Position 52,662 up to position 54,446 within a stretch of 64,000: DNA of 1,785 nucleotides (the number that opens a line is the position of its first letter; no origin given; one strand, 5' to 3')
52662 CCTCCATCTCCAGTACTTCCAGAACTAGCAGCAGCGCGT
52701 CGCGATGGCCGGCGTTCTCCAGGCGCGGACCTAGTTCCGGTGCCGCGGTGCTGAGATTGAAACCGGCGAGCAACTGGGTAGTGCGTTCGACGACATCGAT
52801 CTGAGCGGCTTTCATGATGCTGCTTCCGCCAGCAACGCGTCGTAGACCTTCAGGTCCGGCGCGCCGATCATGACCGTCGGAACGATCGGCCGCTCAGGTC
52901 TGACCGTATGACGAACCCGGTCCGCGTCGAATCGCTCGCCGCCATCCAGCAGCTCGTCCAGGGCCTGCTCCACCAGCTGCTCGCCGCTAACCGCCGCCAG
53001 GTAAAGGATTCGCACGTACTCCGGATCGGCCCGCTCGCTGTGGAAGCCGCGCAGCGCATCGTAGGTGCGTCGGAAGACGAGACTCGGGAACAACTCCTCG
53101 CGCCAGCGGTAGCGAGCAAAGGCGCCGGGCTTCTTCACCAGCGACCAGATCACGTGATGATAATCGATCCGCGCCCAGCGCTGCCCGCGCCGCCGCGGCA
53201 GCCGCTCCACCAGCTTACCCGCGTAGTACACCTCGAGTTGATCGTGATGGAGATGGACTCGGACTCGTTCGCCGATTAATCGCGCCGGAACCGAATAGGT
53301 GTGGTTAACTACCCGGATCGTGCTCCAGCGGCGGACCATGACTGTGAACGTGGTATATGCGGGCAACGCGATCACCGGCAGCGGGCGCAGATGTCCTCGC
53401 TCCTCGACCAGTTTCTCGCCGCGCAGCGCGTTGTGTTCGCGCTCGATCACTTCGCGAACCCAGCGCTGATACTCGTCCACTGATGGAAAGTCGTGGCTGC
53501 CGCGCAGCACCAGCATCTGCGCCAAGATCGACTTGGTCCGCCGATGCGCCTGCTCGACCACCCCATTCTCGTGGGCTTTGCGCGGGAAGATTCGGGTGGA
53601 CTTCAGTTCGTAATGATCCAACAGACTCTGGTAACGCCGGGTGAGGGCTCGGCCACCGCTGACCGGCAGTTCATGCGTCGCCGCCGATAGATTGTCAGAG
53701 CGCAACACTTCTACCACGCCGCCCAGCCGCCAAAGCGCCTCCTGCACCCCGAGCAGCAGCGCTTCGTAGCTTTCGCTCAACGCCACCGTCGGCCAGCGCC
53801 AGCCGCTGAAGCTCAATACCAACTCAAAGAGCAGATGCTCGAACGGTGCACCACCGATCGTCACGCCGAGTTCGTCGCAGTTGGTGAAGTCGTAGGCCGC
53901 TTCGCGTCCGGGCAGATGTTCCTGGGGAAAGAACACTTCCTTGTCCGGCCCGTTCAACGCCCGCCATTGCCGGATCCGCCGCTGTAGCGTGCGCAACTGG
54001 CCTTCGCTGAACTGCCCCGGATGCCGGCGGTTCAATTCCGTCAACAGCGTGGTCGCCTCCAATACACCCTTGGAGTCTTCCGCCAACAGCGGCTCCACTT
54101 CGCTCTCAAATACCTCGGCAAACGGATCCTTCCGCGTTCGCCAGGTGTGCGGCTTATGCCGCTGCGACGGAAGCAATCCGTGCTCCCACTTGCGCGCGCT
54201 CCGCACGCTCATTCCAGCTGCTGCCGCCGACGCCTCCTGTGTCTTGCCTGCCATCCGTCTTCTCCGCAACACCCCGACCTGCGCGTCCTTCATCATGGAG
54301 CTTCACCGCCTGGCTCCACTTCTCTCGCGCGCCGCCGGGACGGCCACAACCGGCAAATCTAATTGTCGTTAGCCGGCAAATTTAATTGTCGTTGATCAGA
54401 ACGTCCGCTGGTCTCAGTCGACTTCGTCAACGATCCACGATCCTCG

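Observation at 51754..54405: Intact IS21-family element inserted precisely into the arsenic-island gap gene, with a 7-bp GAACGTC duplication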

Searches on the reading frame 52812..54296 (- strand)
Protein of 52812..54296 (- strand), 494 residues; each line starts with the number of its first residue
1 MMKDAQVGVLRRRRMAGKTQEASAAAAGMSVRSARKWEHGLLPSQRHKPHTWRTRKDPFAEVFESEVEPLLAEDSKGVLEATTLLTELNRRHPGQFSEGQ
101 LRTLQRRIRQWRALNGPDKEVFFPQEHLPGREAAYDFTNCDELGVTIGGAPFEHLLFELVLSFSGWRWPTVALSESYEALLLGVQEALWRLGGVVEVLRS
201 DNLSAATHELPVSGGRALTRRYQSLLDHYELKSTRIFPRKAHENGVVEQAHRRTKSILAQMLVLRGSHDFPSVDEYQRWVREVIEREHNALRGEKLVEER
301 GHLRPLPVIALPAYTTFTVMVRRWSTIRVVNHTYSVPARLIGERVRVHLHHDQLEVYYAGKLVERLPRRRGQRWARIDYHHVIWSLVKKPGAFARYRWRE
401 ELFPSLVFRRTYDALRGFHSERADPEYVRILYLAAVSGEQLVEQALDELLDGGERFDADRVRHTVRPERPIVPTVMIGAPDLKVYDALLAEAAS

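Call 4: search_protein_families(library=pfam, proteins=[window:52812-54296:-])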
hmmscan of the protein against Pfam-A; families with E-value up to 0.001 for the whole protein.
window:52812-54296:- (494 aa): 1 family
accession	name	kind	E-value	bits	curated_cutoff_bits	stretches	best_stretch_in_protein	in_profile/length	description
PF22483.2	Mu-transpos_C_2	-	3.3e-13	49.6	27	1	306-373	1-68/73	Mu transposase, C-terminal domain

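Call 6: search_protein_families(library=ncbifam, proteins=[window:52812-54296:-])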
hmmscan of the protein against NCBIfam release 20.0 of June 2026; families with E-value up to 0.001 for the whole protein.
window:52812-54296:- (494 aa): 2 families
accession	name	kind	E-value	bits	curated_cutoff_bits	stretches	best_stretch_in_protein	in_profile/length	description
NF033546.1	transpos_IS21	equivalog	3.6e-56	190.8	160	1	11-307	2-293/294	IS21 family transposase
NF033577.2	transpos_IS481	equivalog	8e-05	22.3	224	1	15-294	11-278/284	IS481 family transposase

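Call 7: search_protein_families(library=pfam, proteins=[window:52812-54296:-], max_evalue=10)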
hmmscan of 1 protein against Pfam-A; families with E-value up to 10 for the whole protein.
window:52812-54296:- (494 aa): 3 families
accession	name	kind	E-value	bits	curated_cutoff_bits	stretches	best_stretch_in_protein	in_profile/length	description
PF22483.2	Mu-transpos_C_2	-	3.3e-13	49.6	27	1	306-373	1-68/73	Mu transposase, C-terminal domain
PF01381.28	HTH_3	-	0.018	15.5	23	1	11-44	3-37/55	Helix-turn-helix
PF03732.24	Retrotrans_gag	-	0.21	12.3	24.1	1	34-73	11-51/97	Retrotransposon gag protein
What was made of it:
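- On IS21 family (insertion sequence): Pfam rve itself does not hit (call 7).
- Pfam's rve model does not hit IstA even at E<=10 (call 7).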

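Call 12: find_encoding_contigs(protein=window:52812-54296:-, flank=6000, max_places=10)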
Protein window:52812-54296:- (494 aa): 1 contig read that carries it; 1 place shown.
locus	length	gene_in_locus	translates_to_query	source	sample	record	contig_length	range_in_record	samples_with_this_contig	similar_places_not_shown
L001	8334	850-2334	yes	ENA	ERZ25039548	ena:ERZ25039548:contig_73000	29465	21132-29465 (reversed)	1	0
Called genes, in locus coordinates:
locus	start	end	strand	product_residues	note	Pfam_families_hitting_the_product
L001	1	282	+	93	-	?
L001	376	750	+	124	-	-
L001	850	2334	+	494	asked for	PF27155:Y4rL_C, PF22483:Mu-transpos_C_2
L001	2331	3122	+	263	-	PF01695:IstB_IS21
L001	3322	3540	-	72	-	-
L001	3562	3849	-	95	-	PF02656:DUF202 (weak)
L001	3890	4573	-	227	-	-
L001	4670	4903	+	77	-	-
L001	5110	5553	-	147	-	PF09335:VTT_dom, PF00581:Rhodanese (weak)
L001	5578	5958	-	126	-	PF09335:VTT_dom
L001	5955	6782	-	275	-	PF04116:FA_hydroxylase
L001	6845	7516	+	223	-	PF12840:HTH_20 (weak), PF01022:HTH_5, PF25212:HVO_A0114 (weak), PF00581:Rhodanese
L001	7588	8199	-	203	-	PF01135:PCMT (weak), PF02353:CMAS (weak), PF13489:Methyltransf_23, PF01209:Ubie_methyltran, PF13847:Methyltransf_31, PF08241:Methyltransf_11, PF08242:Methyltransf_12, PF13649:Methyltransf_25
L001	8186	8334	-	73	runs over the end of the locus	-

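Call 13: find_homologous_proteins(query=window:52812-54296:-)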
Query window:52812-54296:- (494 aa): 7397 proteins with E <= 0.001 among 8000 candidates; the best 120 are listed.
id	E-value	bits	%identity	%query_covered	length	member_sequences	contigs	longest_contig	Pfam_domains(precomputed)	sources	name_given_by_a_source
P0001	0.0e+0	1073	97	100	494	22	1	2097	PF22483.3,PF27155.1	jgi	jgi:hypothetical protein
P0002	0.0e+0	1063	96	100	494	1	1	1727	PF22483.3,PF27155.1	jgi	jgi:hypothetical protein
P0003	0.0e+0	1061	95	100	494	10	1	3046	PF22483.3,PF27155.1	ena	-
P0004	0.0e+0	1059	95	100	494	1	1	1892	PF22483.3,PF27155.1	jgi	jgi:hypothetical protein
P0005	0.0e+0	1050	94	100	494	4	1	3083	PF22483.3,PF27155.1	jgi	jgi:hypothetical protein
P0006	0.0e+0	1040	94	100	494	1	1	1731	PF22483.3,PF27155.1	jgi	jgi:hypothetical protein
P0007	0.0e+0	1033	93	100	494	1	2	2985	PF22483.3,PF27155.1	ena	-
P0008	0.0e+0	1030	93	100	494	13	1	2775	PF22483.3,PF27155.1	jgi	jgi:transcriptional regulator with XRE-family HTH domain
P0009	0.0e+0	1020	92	100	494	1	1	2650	PF22483.3,PF27155.1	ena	-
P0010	0.0e+0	1010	91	100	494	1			PF22483.3,PF27155.1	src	-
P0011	9.3e-297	1003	90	100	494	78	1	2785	PF22483.3,PF27155.1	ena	-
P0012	7.3e-292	986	88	100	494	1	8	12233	PF22483.3,PF27155.1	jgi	jgi:hypothetical protein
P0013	8.2e-290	980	89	100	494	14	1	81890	PF22483.3,PF27155.1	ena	-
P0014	1.3e-289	979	88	100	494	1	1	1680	PF22483.3,PF27155.1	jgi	jgi:hypothetical protein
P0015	4.0e-286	968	88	100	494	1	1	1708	PF22483.3,PF27155.1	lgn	-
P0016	2.6e-285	965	88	100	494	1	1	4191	PF22483.3,PF27155.1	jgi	jgi:hypothetical protein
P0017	3.8e-285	964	87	100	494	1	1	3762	PF22483.3,PF27155.1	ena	-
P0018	2.3e-284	962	87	100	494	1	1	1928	PF22483.3,PF27155.1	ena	-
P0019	1.2e-283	959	87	100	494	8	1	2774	PF22483.3,PF27155.1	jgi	jgi:transcriptional regulator with XRE-family HTH domain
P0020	7.5e-283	957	87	100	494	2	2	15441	PF22483.3,PF27155.1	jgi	jgi:hypothetical protein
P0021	3.0e-282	955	89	97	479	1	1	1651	PF22483.3,PF27155.1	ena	-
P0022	1.4e-281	953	86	100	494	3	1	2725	PF22483.3,PF27155.1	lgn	-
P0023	2.1e-280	949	86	100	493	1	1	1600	PF22483.3,PF27155.1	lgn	-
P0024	2.3e-280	949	87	97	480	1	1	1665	PF22483.3,PF27155.1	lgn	-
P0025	2.4e-280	948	87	100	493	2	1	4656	PF22483.3,PF27155.1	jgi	jgi:hypothetical protein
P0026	3.7e-279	945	85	100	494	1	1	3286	PF22483.3,PF27155.1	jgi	jgi:hypothetical protein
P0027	7.6e-279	944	86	100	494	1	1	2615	PF22483.3,PF27155.1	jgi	-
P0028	1.0e-278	943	86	97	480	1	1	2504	PF22483.3,PF27155.1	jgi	jgi:hypothetical protein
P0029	1.2e-277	940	85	100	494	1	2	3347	PF22483.3,PF27155.1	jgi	jgi:hypothetical protein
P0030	1.7e-277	939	84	100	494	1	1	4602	PF22483.3,PF27155.1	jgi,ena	jgi:hypothetical protein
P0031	1.5e-276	936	85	100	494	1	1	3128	PF22483.3,PF27155.1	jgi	jgi:hypothetical protein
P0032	8.3e-276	934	85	100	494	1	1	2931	PF22483.3,PF27155.1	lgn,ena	-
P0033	6.9e-275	930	85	100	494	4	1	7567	PF22483.3,PF27155.1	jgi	jgi:hypothetical protein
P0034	1.2e-274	930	87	97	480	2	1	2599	PF22483.3,PF27155.1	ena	-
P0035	2.1e-274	929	87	97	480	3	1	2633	PF22483.3,PF27155.1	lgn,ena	-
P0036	2.2e-274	929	84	100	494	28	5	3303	PF22483.3,PF27155.1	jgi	jgi:hypothetical protein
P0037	9.6e-274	927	84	100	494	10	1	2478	PF22483.3,PF27155.1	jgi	jgi:transcriptional regulator with XRE-family HTH domain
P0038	1.5e-273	926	85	100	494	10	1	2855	PF22483.3,PF27155.1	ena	-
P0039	3.0e-273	925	83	100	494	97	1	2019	PF22483.3,PF27155.1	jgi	jgi:hypothetical protein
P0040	8.7e-273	924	85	100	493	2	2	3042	PF22483.3,PF27155.1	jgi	jgi:hypothetical protein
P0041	1.5e-272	923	85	100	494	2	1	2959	PF22483.3,PF27155.1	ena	-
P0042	6.1e-272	921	83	100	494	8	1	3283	PF22483.3,PF27155.1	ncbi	ncbi:MAG: IS21 family transposase [Bryobacteraceae bacterium]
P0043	1.5e-271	919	83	100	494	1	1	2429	PF22483.3,PF27155.1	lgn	-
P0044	2.0e-271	919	82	100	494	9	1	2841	PF22483.3,PF27155.1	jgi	-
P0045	2.1e-271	919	83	100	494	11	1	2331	PF22483.3,PF27155.1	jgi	jgi:hypothetical protein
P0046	3.0e-271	919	84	100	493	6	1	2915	PF22483.3,PF27155.1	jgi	-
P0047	3.2e-271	918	83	100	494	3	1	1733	PF22483.3,PF27155.1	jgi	-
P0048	4.8e-271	918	84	100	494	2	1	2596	PF22483.3,PF27155.1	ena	-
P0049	1.2e-270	916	84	100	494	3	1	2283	PF22483.3,PF27155.1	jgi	-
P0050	2.3e-270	916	83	100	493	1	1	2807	PF22483.3,PF27155.1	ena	-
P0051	2.1e-269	912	82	100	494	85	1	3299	PF22483.3,PF27155.1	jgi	-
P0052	2.5e-269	912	83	100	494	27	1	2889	PF22483.3,PF27155.1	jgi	-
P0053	6.2e-269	911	84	100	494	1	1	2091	PF22483.3,PF27155.1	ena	-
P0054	6.4e-269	911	81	100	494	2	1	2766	PF22483.3,PF27155.1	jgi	jgi:hypothetical protein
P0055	9.9e-269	910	83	100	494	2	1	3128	PF22483.3,PF27155.1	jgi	-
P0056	1.0e-268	910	81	100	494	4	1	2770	PF22483.3,PF27155.1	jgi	jgi:hypothetical protein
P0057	1.6e-268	910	82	100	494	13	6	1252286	PF22483.3,PF27155.1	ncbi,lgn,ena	ncbi:MAG: IS21 family transposase [Candidatus Binataceae bacterium]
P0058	2.2e-268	909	83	100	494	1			PF22483.3,PF27155.1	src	-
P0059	2.6e-268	909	81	100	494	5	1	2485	PF22483.3,PF27155.1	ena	-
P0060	3.1e-268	909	82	100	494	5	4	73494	PF22483.3,PF27155.1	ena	-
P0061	2.1e-267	906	81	100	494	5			PF22483.3,PF27155.1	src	-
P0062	2.1e-267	906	83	100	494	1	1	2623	PF22483.3,PF27155.1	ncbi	-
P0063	2.4e-266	902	81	100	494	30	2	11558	PF22483.3,PF27155.1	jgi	jgi:hypothetical protein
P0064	5.7e-266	901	81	100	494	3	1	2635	PF22483.3,PF27155.1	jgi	jgi:hypothetical protein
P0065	9.8e-265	897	80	100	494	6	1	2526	PF22483.3,PF27155.1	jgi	jgi:Mu transposase, C-terminal domain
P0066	9.9e-265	897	80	100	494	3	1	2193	PF22483.3,PF27155.1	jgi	jgi:hypothetical protein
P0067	1.8e-264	896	82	100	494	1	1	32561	PF22483.3,PF27155.1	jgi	jgi:hypothetical protein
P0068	3.1e-264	895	82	100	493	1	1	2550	PF22483.3,PF27155.1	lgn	-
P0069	3.1e-264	895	82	100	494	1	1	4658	PF22483.3,PF27155.1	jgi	jgi:hypothetical protein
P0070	2.6e-263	892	81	100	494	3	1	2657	PF22483.3,PF27155.1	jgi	jgi:hypothetical protein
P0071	2.2e-261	886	79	100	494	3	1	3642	PF22483.3,PF27155.1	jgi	jgi:hypothetical protein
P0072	2.3e-261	886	81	100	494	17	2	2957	PF22483.3,PF27155.1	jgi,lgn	jgi:hypothetical protein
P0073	3.2e-260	882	80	100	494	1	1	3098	PF22483.3,PF27155.1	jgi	jgi:hypothetical protein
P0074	2.6e-259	879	81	97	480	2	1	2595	PF22483.3,PF27155.1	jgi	jgi:hypothetical protein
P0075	4.6e-259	878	81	97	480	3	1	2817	PF22483.3,PF27155.1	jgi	jgi:hypothetical protein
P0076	5.2e-259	878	80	100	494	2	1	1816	PF22483.3,PF27155.1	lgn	-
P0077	6.7e-259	878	82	97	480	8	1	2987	PF22483.3,PF27155.1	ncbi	-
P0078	1.6e-257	873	78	100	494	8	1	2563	PF22483.3,PF27155.1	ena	-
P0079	3.9e-257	872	79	100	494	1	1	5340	PF22483.3,PF27155.1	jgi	jgi:hypothetical protein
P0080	9.0e-257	871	80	100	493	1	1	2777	PF22483.3,PF27155.1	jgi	jgi:hypothetical protein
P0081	5.1e-256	868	78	100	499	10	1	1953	PF22483.3,PF27155.1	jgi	jgi:hypothetical protein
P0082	1.3e-255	867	80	97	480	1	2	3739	PF22483.3,PF27155.1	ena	-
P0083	2.3e-255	866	79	100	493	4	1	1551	PF22483.3,PF27155.1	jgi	jgi:hypothetical protein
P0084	2.4e-254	863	80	100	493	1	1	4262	PF22483.3,PF27155.1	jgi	jgi:hypothetical protein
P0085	3.9e-253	859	79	100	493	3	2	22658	PF22483.3,PF27155.1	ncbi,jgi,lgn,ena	jgi:hypothetical protein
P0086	4.9e-243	825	75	99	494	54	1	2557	PF22483.3,PF27155.1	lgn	-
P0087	1.5e-239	814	87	86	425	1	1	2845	PF22483.3,PF27155.1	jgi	jgi:hypothetical protein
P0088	6.0e-236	802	84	87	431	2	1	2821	PF22483.3,PF27155.1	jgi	jgi:hypothetical protein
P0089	1.8e-234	797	75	96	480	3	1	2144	PF22483.3,PF27155.1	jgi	-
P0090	3.1e-234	796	84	87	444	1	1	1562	PF22483.3,PF27155.1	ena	-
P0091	2.4e-232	790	82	86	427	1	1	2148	PF22483.3,PF27155.1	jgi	jgi:hypothetical protein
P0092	6.2e-216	736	68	100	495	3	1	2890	PF22483.3,PF27155.1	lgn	-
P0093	1.0e-215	735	69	100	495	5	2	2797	PF22483.3,PF27155.1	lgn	-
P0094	2.9e-215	734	69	99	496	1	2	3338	PF22483.3,PF27155.1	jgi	-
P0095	6.2e-215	733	69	100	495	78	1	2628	PF22483.3,PF27155.1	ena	-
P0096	1.8e-214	731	68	100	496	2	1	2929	PF22483.3,PF27155.1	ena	-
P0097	3.6e-214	730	68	100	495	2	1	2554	PF22483.3,PF27155.1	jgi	jgi:hypothetical protein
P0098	3.8e-214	730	68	99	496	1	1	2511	PF22483.3,PF27155.1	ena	-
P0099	1.4e-213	728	68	99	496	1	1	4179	PF22483.3,PF27155.1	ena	-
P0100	3.0e-213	727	68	100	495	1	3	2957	PF00665.33,PF22483.3,PF27155.1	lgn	-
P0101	5.2e-213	726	90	74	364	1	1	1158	PF22483.3,PF27155.1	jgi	jgi:hypothetical protein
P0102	1.1e-212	725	68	99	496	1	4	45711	PF22483.3,PF27155.1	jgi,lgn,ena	-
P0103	2.9e-212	724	68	99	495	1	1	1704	PF22483.3,PF27155.1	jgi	-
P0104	4.5e-212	723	68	99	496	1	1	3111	PF22483.3,PF27155.1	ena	-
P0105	6.9e-212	723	67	99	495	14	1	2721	PF22483.3,PF27155.1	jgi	-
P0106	1.4e-211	722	68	99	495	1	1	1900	PF22483.3,PF27155.1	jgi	-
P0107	5.9e-211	720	67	100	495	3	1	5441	PF22483.3,PF27155.1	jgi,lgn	jgi:hypothetical protein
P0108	5.1e-210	717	68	99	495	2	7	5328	PF22483.3,PF27155.1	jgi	jgi:transposase InsO family protein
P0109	7.5e-210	716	67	100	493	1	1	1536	PF00665.33,PF22483.3,PF27155.1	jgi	jgi:hypothetical protein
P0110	1.8e-209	715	67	99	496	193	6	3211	PF22483.3,PF27155.1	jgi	jgi:hypothetical protein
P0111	4.4e-209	713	66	100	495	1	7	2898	PF22483.3,PF27155.1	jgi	jgi:hypothetical protein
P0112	1.5e-208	712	67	100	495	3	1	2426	PF22483.3,PF27155.1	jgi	jgi:hypothetical protein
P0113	3.8e-208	710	67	99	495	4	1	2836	PF22483.3,PF27155.1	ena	-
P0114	4.9e-208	710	66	100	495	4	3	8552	PF22483.3,PF27155.1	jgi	jgi:hypothetical protein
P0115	4.9e-207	707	66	99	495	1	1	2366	PF22483.3,PF27155.1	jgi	jgi:hypothetical protein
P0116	1.5e-206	705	66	99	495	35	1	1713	PF22483.3,PF27155.1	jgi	jgi:hypothetical protein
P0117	1.9e-206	705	66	99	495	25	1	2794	PF22483.3,PF27155.1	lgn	-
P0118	8.6e-205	699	66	99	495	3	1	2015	PF22483.3,PF27155.1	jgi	jgi:Mu transposase, C-terminal domain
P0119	1.3e-204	699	66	99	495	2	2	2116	PF22483.3,PF27155.1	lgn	-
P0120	1.1e-203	696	66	99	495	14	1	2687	PF22483.3,PF27155.1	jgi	jgi:hypothetical protein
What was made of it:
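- Closest known: IS21 family insertion sequences. Different: Its extra C-terminal region is listed in the precomputed Pfam annotations as PF27155 Y4rL_C (calls 12, 13).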

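Call 17: find_related_loci(query=window:52812-54296:-, collection=genome_contigs, flank=3000)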
Query window:52812-54296:- (494 aa) in genome_contigs; peptide patterns used: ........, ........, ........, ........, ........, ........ (x = any residue, [..] = any of these).
34 stretches matched a pattern; 16 encode a relative of the query (tblastn E <= 1e-3); 15 distinct loci.
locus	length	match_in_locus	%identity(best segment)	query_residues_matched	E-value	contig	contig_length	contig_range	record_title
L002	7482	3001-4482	90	1-494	0e+0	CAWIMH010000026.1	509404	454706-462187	MAG: uncultured proteobacterium isolate MFD05377.bin.1.214 genome assembly, contig: contig_74714, whole genome shotgun s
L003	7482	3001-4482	90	1-494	0e+0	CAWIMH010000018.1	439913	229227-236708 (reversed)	MAG: uncultured proteobacterium isolate MFD05377.bin.1.214 genome assembly, contig: contig_43069, whole genome shotgun s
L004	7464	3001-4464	90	1-488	0e+0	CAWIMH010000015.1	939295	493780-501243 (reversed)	MAG: uncultured proteobacterium isolate MFD05377.bin.1.214 genome assembly, contig: contig_34651, whole genome shotgun s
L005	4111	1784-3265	87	1-494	0e+0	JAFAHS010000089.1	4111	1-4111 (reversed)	MAG: Deltaproteobacteria bacterium isolate CP_BE_BS_27 BE_BS_k147_10536376, whole genome shotgun sequence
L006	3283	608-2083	83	1-492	0e+0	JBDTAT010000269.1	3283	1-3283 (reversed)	MAG: Bryobacteraceae bacterium isolate cluster2_bin.115 k127_2579343, whole genome shotgun sequence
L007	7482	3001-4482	82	1-494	0e+0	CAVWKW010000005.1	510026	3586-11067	MAG: uncultured delta proteobacterium isolate MFD04434.bin.1.117 genome assembly, contig: contig_54266, whole genome sho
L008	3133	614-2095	78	1-494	0e+0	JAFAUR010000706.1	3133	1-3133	MAG: Acidobacteriaceae bacterium isolate CP_BM_RX_15 BM_RX_k147_1445220, whole genome shotgun sequence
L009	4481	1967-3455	83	1-494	0e+0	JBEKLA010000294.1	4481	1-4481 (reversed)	MAG: Candidatus Binataceae bacterium isolate SPRUCE 35 SPRUCE_35_294, whole genome shotgun sequence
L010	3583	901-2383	84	1-494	0e+0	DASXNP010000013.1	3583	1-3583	MAG TPA_asm: Candidatus Binataceae bacterium isolate SMAG_U5357 k141_1725109, whole genome shotgun sequence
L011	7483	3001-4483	96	1-494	0e+0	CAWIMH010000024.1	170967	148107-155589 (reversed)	MAG: uncultured proteobacterium isolate MFD05377.bin.1.214 genome assembly, contig: contig_63742, whole genome shotgun s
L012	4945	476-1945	59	1-491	0e+0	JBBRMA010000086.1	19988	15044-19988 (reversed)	MAG: Myxococcales bacterium isolate La1_maxbin2.464 LA1C_X2.464_k141_3524067L_19988_cov_29.0282, whole genome shotgun se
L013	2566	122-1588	46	2-492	1e-125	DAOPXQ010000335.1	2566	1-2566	MAG TPA_asm: Treponemataceae bacterium isolate AMR_MDS_1336 NODE_57447_length_2566_cov_5.572282, whole genome shotgun se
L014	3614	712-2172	44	1-489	3e-122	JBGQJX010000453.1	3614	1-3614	MAG: Ktedonobacteraceae bacterium isolate OBJ2_061818_070_11 k141_2261541_length_3614_cov_15.1313, whole genome shotgun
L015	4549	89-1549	43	1-489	1e-113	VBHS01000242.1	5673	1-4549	MAG: Chloroflexi bacterium isolate CF_110 14_0903_09_40cm_scaffold_11103, whole genome shotgun sequence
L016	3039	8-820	42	219-489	9e-55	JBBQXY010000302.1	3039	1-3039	MAG: Ktedonobacterales bacterium isolate Co_metawrap_2139 Cmw_2139_k141_17590750_length_3039_cov_16.0000, whole genome s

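Call 33: search_solved_structures(query=window:52812-54296:-, max_evalue=0.01, show_alignments=2)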
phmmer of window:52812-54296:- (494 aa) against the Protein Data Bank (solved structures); distinct sequences matched with E-value up to 0.01: 2.
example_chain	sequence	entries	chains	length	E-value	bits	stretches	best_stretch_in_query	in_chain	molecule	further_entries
8q4d_A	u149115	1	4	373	9.5e-07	31.2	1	24-364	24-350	Putative transposase for insertion sequence element IS5376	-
8b4h_A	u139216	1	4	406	1.2e-06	30.9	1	24-364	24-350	Putative transposase for insertion sequence element IS5376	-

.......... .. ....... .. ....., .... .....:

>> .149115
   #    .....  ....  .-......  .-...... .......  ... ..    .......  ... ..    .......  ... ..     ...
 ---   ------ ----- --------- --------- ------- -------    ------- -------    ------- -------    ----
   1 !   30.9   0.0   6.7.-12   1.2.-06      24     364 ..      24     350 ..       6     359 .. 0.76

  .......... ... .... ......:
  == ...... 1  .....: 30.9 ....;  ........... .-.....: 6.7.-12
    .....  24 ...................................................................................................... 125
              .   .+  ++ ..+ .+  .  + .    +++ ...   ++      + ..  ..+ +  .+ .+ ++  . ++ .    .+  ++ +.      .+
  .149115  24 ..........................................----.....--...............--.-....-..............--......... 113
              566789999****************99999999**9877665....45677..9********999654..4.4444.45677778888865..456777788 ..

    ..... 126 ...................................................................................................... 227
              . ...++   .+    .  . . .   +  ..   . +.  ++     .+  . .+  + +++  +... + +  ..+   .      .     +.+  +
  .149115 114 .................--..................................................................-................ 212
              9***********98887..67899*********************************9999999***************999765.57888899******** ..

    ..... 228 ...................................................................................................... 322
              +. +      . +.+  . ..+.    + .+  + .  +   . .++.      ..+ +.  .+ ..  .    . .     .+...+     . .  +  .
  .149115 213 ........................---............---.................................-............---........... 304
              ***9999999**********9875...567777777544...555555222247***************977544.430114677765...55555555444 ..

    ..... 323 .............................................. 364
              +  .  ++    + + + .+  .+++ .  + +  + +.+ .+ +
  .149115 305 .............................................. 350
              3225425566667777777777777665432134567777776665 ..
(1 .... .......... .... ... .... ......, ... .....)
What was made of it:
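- Closest known: IS21 family insertion sequences. Different: The pairwise match to IS5376 IstA is weak (E about 1e-6, call 33).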
